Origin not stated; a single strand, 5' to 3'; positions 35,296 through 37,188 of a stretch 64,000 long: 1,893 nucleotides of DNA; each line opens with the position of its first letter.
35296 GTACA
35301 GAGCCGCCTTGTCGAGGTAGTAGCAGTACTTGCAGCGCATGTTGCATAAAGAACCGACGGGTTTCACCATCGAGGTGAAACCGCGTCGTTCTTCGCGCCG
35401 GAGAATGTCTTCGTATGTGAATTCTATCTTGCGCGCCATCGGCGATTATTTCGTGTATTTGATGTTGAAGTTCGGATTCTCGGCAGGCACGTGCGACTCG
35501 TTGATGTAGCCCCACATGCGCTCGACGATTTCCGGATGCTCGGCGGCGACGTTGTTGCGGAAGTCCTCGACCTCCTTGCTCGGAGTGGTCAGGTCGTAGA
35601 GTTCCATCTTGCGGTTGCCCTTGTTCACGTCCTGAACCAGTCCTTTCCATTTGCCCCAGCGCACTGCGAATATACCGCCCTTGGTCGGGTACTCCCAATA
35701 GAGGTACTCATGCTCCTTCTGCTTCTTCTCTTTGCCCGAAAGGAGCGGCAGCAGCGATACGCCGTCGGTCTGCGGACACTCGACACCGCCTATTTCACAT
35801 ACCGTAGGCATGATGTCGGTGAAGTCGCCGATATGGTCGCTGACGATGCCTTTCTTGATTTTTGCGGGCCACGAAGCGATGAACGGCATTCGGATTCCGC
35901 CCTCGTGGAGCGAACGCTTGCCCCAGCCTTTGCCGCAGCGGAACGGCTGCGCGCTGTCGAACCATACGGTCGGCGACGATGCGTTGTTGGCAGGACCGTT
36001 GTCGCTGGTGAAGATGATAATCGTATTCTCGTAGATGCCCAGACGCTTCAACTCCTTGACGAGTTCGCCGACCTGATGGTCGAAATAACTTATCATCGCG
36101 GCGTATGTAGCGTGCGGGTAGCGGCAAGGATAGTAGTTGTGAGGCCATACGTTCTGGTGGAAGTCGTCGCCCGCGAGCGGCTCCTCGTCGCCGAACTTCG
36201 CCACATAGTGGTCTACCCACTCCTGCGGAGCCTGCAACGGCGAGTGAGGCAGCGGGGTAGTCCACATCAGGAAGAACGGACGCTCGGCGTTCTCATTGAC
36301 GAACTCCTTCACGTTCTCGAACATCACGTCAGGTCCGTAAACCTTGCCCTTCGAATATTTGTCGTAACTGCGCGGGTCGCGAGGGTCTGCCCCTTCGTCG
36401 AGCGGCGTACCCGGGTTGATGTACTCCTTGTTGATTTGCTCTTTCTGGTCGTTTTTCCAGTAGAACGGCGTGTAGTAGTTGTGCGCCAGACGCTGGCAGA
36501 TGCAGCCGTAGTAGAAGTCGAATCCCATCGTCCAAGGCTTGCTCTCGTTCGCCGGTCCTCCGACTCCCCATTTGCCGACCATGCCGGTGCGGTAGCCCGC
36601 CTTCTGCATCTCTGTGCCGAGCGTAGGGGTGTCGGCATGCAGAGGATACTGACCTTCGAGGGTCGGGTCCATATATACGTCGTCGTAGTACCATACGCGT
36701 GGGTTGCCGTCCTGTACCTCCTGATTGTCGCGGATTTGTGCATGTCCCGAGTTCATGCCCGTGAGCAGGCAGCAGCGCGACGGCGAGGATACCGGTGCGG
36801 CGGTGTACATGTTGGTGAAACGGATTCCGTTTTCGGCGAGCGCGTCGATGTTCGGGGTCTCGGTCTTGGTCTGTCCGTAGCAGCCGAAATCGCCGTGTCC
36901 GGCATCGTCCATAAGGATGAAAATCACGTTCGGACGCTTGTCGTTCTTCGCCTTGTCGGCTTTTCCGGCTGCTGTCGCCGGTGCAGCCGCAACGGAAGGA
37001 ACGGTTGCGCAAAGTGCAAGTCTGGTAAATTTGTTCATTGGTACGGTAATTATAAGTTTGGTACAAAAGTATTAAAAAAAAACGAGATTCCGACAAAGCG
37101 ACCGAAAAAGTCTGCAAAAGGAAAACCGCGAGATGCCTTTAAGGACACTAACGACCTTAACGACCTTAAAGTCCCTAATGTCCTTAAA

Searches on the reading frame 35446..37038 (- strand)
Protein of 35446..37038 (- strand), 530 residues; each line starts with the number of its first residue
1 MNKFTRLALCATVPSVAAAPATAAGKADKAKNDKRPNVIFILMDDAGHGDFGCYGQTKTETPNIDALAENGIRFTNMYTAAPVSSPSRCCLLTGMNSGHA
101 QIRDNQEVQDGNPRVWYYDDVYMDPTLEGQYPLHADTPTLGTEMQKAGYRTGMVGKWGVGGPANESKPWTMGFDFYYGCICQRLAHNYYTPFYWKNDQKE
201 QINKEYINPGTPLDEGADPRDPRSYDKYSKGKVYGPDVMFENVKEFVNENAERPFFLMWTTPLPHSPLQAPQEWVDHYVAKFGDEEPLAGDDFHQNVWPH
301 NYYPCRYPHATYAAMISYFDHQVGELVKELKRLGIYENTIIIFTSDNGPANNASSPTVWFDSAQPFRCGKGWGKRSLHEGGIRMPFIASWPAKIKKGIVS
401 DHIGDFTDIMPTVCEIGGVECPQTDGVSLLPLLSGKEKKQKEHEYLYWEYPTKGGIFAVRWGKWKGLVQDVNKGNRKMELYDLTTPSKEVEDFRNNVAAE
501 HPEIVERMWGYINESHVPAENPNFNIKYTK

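Call 8: search_protein_families(library=pfam, proteins=[window:35446-37038:-])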
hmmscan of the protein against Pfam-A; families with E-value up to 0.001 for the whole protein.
window:35446-37038:- (530 aa): 4 families
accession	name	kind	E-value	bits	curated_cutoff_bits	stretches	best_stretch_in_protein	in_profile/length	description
PF00884.28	Sulfatase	-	1.1e-57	196.1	25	1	36-418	1-300/301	Sulfatase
PF16347.10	SGSH_C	-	2.6e-16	60.6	29.3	1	373-510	7-146/154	N-sulphoglucosamine sulphohydrolase, C-terminal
PF01663.27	Phosphodiest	-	7.3e-13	49.3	23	1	59-392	18-256/342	Type I phosphodiesterase / nucleotide pyrophosphatase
PF02995.22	DUF229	-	0.00041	19.6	25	0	236-348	274-342/496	Protein of unknown function (DUF229)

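Call 41: list_cluster_members(proteins=[window:35446-37038:-, window:34198-35439:-, window:37600-37944:+, window:38541-39089:+, window:39173-41110:+, window:62056-63357:+, window:60813-62000:+, window:17929-20157:-, window:9857-11863:-, window:1395-2639:+])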
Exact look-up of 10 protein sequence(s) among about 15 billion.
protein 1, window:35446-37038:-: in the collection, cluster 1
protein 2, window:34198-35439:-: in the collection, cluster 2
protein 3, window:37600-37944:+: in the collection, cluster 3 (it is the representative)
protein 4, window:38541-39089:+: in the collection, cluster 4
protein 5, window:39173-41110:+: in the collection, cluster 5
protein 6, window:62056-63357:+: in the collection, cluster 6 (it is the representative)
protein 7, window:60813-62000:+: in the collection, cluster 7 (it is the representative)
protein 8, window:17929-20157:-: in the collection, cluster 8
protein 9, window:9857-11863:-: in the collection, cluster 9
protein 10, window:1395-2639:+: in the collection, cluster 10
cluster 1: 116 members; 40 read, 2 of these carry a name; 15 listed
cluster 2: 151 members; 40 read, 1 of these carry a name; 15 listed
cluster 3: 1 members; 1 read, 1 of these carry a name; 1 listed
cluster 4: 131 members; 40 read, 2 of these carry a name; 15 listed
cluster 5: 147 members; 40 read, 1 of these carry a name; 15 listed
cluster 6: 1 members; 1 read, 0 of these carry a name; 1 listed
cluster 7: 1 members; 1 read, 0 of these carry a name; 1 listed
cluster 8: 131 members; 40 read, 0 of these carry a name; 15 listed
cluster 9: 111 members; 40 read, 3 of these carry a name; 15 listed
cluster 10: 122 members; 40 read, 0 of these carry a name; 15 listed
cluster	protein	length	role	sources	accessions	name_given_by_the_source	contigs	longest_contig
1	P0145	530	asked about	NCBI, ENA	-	-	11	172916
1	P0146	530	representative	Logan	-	-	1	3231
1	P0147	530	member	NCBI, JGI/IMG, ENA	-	hypothetical protein BACCOPRO_00801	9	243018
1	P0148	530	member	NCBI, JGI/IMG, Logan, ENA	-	putative arylsulfatase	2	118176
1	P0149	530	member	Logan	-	-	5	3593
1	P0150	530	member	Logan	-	-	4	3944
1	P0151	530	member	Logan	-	-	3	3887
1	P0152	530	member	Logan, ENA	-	-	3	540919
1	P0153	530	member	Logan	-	-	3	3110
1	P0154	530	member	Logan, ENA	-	-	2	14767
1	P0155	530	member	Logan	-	-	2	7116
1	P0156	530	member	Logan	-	-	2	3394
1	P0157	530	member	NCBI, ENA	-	-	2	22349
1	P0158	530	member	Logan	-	-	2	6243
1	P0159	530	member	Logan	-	-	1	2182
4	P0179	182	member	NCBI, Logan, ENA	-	-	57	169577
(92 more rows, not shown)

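Call 50: find_encoding_contigs(protein=P0179, flank=3000, max_places=10)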
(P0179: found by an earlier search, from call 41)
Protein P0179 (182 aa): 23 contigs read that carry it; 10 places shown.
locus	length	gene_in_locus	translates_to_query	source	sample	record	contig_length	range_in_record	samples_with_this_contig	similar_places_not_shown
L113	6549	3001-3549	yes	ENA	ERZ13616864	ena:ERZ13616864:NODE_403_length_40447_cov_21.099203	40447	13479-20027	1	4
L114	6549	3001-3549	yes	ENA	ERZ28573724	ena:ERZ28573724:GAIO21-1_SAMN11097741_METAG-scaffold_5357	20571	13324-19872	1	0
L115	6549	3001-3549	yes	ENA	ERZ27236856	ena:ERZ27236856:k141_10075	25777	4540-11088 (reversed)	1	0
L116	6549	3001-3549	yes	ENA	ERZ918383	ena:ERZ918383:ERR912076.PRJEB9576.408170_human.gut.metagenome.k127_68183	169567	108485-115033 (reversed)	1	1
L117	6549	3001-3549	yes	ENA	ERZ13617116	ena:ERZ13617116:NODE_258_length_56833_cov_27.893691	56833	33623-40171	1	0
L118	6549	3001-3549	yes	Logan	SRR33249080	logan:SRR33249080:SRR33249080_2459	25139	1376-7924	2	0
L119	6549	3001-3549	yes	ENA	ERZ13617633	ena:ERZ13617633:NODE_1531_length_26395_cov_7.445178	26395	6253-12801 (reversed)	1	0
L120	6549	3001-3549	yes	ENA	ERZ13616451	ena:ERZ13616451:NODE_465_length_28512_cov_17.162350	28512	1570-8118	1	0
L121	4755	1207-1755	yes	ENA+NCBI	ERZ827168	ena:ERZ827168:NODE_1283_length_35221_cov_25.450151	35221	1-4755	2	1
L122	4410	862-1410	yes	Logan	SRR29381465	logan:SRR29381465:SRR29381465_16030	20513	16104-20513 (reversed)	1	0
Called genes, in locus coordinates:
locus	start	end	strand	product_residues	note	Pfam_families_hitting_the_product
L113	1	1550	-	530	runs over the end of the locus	PF00884:Sulfatase, PF01663:Phosphodiest, PF16347:SGSH_C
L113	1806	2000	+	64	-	PF01632:Ribosomal_L35p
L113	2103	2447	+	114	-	PF00453:Ribosomal_L20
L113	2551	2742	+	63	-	-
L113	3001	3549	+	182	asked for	PF02357:NusG (weak)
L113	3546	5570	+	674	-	PF00106:adh_short (weak), PF01073:3Beta_HSD, PF01370:Epimerase, PF02719:Polysacc_synt_2, PF04321:RmlD_sub_bind, PF16363:GDP_Man_Dehyd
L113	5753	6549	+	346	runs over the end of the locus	PF00535:Glycos_transf_2, PF10111:Glyco_tranf_2_2, PF13641:Glyco_tranf_2_3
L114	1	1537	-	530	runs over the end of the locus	PF00884:Sulfatase, PF01663:Phosphodiest, PF16347:SGSH_C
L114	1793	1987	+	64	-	PF01632:Ribosomal_L35p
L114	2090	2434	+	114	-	PF00453:Ribosomal_L20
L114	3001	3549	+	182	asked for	PF02357:NusG (weak)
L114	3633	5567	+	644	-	PF00106:adh_short (weak), PF01073:3Beta_HSD, PF01370:Epimerase, PF02719:Polysacc_synt_2, PF04321:RmlD_sub_bind, PF16363:GDP_Man_Dehyd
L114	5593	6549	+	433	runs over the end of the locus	PF01210:NAD_Gly3P_dh_N (weak), PF03721:UDPG_MGDP_dh_N, PF00984:UDPG_MGDP_dh, PF03720:UDPG_MGDP_dh_C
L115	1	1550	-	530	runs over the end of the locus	PF00884:Sulfatase, PF01663:Phosphodiest, PF16347:SGSH_C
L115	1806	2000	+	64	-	PF01632:Ribosomal_L35p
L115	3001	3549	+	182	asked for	PF02357:NusG (weak)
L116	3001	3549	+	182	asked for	PF02357:NusG (weak)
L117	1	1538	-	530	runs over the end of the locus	PF00884:Sulfatase, PF01663:Phosphodiest, PF16347:SGSH_C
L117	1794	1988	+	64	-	PF01632:Ribosomal_L35p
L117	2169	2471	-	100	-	-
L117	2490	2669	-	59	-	-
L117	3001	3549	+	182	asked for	PF02357:NusG (weak)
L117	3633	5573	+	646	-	PF00106:adh_short (weak), PF01073:3Beta_HSD, PF01370:Epimerase, PF02719:Polysacc_synt_2, PF04321:RmlD_sub_bind, PF16363:GDP_Man_Dehyd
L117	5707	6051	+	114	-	PF00132:Hexapep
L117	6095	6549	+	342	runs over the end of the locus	PF01757:Acyl_transf_3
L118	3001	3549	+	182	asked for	PF02357:NusG (weak)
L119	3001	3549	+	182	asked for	PF02357:NusG (weak)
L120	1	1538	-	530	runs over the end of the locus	PF00884:Sulfatase, PF01663:Phosphodiest, PF16347:SGSH_C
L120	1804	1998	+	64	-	PF01632:Ribosomal_L35p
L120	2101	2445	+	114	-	PF00453:Ribosomal_L20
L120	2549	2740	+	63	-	-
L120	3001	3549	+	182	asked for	PF02357:NusG (weak)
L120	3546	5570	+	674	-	PF00106:adh_short (weak), PF01073:3Beta_HSD, PF01370:Epimerase, PF02719:Polysacc_synt_2, PF04321:RmlD_sub_bind, PF16363:GDP_Man_Dehyd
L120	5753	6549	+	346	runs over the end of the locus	PF00535:Glycos_transf_2, PF10111:Glyco_tranf_2_2, PF13641:Glyco_tranf_2_3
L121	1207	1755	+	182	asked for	PF02357:NusG (weak)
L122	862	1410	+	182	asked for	PF02357:NusG (weak)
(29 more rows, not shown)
